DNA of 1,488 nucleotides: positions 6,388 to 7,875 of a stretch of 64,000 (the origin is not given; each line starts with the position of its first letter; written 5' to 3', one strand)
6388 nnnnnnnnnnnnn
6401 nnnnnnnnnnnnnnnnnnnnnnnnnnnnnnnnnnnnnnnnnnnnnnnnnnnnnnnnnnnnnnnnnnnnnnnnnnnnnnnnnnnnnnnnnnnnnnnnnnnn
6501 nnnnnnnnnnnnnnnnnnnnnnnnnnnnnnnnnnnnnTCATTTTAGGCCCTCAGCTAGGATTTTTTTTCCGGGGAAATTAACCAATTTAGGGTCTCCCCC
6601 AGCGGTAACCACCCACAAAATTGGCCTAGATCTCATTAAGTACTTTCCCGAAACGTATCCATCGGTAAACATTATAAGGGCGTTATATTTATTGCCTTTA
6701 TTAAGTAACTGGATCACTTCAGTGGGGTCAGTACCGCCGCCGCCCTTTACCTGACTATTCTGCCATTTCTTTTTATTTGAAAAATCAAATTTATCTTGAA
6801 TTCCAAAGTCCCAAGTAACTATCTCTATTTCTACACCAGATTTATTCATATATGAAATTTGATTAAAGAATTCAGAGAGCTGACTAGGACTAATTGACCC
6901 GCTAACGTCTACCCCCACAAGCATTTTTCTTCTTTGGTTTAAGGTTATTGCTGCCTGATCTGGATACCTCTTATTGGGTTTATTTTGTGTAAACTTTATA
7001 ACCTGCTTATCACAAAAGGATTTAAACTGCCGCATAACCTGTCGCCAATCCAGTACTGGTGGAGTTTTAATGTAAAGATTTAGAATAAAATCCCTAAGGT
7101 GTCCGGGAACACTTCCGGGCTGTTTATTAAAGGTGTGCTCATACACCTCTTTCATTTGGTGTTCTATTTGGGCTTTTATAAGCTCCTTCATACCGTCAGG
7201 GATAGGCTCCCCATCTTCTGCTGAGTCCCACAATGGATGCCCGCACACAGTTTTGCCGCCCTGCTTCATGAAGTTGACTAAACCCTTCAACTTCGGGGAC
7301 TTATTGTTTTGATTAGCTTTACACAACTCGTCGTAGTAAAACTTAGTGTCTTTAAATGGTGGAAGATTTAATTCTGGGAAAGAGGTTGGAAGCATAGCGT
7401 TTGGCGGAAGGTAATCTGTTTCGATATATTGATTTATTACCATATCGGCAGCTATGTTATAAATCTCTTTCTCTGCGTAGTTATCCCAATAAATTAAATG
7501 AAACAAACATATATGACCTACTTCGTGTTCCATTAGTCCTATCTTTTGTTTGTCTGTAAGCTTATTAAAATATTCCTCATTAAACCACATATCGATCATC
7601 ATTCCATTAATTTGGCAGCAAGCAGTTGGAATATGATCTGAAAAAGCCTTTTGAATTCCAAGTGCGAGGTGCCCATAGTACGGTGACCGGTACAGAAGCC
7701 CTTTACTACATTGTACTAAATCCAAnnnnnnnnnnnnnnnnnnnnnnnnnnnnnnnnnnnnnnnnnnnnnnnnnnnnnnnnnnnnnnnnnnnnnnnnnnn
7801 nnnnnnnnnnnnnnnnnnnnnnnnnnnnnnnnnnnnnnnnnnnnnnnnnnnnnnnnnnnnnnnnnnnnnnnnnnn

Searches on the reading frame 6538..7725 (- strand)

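Call 52: search_protein_families(library=phrogs, proteins=[window:6538-7725:-], max_evalue=0.00001)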
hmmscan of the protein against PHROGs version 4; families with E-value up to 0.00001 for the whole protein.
window:6538-7725:- (395 aa): 2 families
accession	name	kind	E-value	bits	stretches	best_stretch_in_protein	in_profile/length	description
phrog_1314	-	DNA, RNA and nucleotide metabolism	2.5e-60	205.6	1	9-382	21-382/394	HNH endonuclease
phrog_30358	-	unknown function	5.1e-12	47.1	1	202-375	11-185/204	-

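Call 55: search_protein_families(library=pfam, proteins=[window:6538-7725:-], max_evalue=0.001)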
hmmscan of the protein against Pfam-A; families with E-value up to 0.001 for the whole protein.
window:6538-7725:- (395 aa): 3 families
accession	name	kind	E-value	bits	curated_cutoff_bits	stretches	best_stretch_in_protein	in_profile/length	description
PF13203.12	DUF2201_N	-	8.7e-16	58.8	23.2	1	10-254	13-255/271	Putative metallopeptidase domain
PF09967.15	DUF2201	-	9e-13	48.9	26.4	1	270-375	3-108/123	VWA-like domain (DUF2201)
PF18894.6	PhageMetallopep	-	0.00034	21.2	23.7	1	40-72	62-93/134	Putative phage metallopeptidase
